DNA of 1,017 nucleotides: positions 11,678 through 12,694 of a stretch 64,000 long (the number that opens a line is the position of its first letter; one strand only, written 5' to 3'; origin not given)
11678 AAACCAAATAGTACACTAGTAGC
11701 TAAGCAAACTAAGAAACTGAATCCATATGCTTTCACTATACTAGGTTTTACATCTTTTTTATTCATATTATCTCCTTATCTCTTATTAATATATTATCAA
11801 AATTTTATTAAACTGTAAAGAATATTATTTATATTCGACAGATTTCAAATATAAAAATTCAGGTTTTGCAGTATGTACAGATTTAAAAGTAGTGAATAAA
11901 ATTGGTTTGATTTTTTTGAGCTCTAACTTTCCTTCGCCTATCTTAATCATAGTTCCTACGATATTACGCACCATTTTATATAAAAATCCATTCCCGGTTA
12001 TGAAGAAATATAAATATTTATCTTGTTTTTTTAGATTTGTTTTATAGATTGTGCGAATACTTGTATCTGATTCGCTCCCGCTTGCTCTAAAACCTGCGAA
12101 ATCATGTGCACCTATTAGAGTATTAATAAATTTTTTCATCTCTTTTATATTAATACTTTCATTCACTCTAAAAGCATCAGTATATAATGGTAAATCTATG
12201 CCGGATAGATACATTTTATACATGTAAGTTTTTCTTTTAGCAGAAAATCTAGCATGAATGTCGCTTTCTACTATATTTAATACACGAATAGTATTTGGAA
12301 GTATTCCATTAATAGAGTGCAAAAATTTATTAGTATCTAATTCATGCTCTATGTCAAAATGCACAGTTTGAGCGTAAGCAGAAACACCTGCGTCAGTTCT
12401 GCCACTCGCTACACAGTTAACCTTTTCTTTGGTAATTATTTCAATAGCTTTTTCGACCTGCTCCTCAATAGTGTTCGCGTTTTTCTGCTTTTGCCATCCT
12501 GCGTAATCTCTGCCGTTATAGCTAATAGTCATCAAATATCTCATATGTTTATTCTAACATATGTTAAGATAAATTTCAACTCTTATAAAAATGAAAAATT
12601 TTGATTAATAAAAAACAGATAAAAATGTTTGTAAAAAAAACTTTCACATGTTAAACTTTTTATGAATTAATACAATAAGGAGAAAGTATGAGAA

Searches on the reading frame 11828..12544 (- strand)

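Call 76: search_protein_families(library=pfam, proteins=[window:11828-12544:-], max_evalue=0.001)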
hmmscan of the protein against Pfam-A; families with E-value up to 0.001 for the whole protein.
window:11828-12544:- (239 aa): 1 family
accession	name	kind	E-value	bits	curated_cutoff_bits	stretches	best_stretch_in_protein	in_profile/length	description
PF01416.25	PseudoU_synth_1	-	6.4e-31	107.5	23.3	2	141-238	3-107/108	tRNA pseudouridine synthase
